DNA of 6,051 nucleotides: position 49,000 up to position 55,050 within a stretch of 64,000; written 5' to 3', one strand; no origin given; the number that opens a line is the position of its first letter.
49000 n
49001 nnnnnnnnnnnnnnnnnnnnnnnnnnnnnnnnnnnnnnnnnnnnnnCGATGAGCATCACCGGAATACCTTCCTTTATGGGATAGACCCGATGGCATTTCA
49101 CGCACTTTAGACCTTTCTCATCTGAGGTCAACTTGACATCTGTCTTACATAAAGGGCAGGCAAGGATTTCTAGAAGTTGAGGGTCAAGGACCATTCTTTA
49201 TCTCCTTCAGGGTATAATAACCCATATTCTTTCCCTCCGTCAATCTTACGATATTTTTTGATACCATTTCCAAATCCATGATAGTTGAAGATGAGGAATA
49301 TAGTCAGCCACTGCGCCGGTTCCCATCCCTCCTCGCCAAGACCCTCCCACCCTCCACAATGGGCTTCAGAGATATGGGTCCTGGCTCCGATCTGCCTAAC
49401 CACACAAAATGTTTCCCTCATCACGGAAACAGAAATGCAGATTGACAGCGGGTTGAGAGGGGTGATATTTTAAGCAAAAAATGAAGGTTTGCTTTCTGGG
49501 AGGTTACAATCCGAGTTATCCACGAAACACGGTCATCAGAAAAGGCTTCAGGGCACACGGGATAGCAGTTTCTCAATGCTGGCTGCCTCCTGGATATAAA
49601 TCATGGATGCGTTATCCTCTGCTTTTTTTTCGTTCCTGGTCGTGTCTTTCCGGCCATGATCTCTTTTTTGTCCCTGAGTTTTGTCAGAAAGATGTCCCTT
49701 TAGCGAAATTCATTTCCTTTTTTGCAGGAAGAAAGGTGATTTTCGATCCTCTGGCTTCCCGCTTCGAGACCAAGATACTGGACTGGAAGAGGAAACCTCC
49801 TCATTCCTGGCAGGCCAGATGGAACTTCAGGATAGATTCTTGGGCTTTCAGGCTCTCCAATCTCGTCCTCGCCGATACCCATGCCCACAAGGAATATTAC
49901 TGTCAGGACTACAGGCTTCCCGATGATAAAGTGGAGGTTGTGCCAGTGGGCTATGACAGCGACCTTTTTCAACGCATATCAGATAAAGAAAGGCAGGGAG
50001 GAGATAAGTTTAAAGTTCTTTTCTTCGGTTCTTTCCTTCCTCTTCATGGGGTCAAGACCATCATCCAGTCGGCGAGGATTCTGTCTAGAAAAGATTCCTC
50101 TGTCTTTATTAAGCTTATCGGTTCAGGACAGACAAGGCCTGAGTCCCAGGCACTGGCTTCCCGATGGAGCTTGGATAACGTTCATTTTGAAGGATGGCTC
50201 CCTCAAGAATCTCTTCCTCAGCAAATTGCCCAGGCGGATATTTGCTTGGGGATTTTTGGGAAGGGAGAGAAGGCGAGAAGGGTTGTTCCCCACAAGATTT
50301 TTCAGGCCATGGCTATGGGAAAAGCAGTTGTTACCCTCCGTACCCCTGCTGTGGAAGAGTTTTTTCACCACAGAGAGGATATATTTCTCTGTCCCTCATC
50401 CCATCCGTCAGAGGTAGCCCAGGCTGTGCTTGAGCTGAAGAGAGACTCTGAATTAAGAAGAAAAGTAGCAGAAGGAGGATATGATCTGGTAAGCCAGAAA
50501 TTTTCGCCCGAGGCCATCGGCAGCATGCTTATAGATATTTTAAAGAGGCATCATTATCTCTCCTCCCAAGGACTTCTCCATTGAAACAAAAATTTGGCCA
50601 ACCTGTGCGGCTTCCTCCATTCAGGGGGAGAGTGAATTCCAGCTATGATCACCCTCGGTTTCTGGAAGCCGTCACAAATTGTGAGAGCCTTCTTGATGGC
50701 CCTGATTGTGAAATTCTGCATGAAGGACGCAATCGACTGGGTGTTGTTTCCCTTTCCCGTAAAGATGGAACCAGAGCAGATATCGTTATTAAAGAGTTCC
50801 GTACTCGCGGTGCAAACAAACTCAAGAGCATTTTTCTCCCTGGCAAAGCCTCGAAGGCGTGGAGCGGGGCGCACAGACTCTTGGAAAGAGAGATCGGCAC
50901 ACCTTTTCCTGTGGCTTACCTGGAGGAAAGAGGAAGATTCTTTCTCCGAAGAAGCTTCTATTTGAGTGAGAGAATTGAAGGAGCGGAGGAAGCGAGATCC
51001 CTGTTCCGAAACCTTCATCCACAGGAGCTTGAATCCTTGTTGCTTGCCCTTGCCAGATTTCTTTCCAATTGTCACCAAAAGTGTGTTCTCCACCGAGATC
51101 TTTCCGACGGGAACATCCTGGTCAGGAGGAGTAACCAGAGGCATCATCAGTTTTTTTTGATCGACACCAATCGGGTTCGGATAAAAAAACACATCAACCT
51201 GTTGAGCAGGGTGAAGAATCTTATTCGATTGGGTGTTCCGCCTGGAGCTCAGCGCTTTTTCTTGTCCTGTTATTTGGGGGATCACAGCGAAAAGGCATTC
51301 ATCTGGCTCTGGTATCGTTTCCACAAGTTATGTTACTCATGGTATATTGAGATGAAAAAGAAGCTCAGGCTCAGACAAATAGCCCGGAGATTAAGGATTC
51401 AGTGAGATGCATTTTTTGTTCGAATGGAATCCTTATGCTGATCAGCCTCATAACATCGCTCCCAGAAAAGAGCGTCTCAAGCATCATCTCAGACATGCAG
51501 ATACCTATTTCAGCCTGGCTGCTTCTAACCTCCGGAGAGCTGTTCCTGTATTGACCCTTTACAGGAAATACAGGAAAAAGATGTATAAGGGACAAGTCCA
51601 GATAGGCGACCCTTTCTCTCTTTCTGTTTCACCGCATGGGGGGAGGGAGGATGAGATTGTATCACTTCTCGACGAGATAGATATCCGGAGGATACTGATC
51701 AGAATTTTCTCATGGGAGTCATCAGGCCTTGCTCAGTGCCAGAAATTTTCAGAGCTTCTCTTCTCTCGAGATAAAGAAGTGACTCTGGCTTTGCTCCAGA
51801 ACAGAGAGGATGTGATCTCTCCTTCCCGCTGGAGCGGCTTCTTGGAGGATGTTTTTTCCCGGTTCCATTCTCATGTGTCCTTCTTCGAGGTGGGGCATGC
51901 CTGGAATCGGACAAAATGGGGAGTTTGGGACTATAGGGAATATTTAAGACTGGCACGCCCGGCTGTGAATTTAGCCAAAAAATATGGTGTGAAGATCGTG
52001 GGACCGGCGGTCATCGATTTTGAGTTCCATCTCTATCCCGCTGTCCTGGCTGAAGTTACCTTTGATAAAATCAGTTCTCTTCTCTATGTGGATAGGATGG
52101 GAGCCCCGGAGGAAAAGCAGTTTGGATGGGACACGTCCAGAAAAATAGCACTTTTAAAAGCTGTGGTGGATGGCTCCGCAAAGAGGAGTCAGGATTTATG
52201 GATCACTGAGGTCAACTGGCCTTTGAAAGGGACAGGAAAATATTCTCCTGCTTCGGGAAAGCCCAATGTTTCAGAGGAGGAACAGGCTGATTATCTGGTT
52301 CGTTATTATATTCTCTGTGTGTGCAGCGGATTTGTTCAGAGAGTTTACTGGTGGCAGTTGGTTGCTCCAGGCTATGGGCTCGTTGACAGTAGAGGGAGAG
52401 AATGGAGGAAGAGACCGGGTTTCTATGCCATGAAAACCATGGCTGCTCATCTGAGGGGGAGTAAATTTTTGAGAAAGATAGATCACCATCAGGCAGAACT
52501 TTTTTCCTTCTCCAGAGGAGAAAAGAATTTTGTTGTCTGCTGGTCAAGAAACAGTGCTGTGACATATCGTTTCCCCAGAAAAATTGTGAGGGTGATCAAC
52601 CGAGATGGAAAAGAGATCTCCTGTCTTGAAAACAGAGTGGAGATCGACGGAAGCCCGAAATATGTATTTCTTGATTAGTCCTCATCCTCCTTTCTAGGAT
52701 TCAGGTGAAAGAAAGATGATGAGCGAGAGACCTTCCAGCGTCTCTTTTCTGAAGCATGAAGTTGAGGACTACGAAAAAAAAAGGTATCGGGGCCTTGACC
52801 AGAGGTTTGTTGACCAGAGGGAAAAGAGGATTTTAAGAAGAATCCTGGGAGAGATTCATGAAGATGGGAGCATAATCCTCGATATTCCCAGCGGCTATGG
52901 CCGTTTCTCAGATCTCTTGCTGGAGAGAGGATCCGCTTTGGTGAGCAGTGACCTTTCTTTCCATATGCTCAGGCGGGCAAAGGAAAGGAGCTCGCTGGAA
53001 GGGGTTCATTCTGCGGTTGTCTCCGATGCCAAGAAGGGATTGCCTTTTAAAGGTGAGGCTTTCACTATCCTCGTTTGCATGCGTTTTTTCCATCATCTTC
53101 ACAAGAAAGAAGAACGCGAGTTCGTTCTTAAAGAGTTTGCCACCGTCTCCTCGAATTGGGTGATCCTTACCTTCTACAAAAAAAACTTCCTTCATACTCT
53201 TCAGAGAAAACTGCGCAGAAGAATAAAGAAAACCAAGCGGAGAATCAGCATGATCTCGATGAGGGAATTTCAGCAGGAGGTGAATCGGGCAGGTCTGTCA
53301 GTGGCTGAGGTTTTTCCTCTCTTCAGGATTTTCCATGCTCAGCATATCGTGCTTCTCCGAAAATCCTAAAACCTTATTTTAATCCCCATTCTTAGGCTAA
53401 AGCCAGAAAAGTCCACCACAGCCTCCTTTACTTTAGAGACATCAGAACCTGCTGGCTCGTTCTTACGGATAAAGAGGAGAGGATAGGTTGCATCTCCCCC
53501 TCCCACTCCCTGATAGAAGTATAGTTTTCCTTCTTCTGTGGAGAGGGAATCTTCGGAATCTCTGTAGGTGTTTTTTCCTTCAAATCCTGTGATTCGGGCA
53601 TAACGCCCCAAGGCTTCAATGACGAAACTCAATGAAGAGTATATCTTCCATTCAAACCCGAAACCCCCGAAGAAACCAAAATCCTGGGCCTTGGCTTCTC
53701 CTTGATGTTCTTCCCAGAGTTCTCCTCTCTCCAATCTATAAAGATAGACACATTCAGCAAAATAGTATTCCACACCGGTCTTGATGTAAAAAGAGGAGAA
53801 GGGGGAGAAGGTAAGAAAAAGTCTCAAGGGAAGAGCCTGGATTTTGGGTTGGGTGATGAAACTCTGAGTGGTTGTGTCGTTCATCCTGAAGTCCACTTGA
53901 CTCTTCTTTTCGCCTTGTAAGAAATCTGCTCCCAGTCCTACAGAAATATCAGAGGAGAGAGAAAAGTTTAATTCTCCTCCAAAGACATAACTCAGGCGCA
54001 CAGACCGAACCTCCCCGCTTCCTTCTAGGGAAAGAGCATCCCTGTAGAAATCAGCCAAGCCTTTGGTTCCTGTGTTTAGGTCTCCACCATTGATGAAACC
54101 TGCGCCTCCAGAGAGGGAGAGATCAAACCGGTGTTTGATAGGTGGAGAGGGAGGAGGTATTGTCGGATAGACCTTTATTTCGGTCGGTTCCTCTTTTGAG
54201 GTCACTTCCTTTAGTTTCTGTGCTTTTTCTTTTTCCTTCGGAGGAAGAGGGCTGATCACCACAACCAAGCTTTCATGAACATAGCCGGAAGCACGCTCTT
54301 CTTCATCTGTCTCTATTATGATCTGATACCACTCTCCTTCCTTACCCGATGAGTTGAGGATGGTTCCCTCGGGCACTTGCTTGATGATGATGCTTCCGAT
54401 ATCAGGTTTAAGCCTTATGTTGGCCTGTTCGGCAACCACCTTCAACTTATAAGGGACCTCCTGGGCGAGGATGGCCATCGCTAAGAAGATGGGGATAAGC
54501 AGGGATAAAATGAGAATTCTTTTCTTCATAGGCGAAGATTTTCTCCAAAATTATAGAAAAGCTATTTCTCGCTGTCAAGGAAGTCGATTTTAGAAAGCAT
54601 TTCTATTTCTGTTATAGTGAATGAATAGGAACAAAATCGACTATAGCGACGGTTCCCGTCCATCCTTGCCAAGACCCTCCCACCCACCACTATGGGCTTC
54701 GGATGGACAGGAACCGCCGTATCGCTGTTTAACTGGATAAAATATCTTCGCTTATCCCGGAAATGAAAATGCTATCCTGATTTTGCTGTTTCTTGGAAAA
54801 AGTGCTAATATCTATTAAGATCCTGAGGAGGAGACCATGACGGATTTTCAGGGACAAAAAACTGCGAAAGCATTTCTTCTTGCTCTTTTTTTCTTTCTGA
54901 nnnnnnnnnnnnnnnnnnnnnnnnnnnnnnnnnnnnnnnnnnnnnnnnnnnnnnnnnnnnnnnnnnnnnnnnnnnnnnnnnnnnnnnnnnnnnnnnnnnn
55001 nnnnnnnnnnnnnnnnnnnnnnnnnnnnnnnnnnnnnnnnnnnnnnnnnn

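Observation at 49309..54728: Repeated element of about 55 nt, with a hairpin in the stronger copy, present in two divergent promoter regions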

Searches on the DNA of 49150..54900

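Call 9: search_rna_families(source=window, start=49150, end=54900, threshold=evalue, max_evalue=10)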
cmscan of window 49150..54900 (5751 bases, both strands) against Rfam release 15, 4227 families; matches with E-value up to 10: 7.
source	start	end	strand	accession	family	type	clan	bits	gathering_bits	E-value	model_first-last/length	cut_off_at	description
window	54650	54716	-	RF03075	DUF3800-VIII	Gene; sRNA;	-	29.9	40.2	0.022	1-64/64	no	DUF3800-VIII RNA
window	51572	51632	+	RF00336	snoJ26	Gene; snRNA; snoRNA; CD-box;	-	21.9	50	3.9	1-147/147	no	Small nucleolar RNA J26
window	50370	50417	+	RF02273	FsrA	Gene;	-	17.8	80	3.5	1-83/83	no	FsrA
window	53846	53938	+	RF00218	SNORD46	Gene; snRNA; snoRNA; CD-box;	CL00061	16.6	40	9.9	1-104/104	no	Small nucleolar RNA SNORD46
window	49779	49856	-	RF01952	SOX2OT_exon2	Gene; lncRNA;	-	15.9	45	3.8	1-69/69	no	SOX2 overlapping transcript exon 2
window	49267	49477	-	RF02142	HOXA11-AS1_6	Gene; lncRNA;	-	14.9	50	7.3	1-179/179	no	HOXA11 antisense RNA 1 conserved region 6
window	52291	52509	-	RF02091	DAOA-AS1_2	Gene; lncRNA;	-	14.1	43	5.1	1-205/205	no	DAOA antisense RNA 1 conserved region 2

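Call 10: search_rna_families(source=window, start=54560, end=54800, threshold=evalue, max_evalue=10, show_alignments=3)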
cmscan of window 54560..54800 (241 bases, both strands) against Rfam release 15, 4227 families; matches with E-value up to 10: 3.
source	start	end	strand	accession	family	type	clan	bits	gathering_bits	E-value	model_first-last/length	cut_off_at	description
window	54650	54716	-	RF03075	DUF3800-VIII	Gene; sRNA;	-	29.9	40.2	0.00092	1-64/64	no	DUF3800-VIII RNA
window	54564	54637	-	RF02109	DLEU2_5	Gene; lncRNA;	-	15.7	40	2.1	1-84/84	no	Deleted in lymphocytic leukemia 2 conserved region 5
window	54591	54631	+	RF01078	PK-PYVV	Cis-reg;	-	13.2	65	6.3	1-58/58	no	3'-terminal pseudoknot in PYVV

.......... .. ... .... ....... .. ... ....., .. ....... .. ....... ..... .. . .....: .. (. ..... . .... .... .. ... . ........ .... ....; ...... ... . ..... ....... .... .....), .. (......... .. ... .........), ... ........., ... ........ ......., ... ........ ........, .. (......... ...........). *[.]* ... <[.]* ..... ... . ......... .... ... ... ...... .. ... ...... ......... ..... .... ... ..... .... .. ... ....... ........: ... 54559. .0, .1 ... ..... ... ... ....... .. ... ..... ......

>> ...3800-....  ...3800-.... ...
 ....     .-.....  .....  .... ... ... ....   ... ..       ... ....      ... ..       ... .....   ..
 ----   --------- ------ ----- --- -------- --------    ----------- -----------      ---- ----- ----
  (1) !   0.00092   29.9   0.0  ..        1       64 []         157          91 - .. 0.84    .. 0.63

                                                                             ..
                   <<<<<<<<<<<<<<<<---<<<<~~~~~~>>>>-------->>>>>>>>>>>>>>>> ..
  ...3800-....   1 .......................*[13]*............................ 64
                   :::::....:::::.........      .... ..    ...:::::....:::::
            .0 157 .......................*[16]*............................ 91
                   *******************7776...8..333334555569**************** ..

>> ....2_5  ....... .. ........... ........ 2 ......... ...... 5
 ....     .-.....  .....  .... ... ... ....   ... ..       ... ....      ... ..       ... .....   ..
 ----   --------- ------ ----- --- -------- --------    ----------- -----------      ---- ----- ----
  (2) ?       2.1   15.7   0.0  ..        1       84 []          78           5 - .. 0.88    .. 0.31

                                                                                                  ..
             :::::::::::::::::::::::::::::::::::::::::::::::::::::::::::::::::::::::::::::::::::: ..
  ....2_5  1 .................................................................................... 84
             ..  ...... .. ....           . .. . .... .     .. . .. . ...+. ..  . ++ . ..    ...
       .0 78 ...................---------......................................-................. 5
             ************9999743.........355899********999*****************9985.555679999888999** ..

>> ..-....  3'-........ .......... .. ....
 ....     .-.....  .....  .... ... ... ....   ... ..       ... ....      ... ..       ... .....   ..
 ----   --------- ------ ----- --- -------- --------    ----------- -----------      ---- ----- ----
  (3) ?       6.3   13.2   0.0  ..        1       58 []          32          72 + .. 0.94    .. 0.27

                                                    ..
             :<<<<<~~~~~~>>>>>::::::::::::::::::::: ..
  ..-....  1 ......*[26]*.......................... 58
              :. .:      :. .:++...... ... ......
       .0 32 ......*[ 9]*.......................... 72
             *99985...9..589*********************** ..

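Call 11: search_rna_families(source=window, start=49225, end=49465, threshold=evalue, max_evalue=10, show_alignments=3)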
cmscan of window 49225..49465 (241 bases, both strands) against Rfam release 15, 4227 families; matches with E-value up to 10: 1.
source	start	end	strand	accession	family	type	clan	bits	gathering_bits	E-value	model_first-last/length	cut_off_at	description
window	49267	49354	-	RF02142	HOXA11-AS1_6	Gene; lncRNA;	-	12.4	50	1.1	99-179/179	no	HOXA11 antisense RNA 1 conserved region 6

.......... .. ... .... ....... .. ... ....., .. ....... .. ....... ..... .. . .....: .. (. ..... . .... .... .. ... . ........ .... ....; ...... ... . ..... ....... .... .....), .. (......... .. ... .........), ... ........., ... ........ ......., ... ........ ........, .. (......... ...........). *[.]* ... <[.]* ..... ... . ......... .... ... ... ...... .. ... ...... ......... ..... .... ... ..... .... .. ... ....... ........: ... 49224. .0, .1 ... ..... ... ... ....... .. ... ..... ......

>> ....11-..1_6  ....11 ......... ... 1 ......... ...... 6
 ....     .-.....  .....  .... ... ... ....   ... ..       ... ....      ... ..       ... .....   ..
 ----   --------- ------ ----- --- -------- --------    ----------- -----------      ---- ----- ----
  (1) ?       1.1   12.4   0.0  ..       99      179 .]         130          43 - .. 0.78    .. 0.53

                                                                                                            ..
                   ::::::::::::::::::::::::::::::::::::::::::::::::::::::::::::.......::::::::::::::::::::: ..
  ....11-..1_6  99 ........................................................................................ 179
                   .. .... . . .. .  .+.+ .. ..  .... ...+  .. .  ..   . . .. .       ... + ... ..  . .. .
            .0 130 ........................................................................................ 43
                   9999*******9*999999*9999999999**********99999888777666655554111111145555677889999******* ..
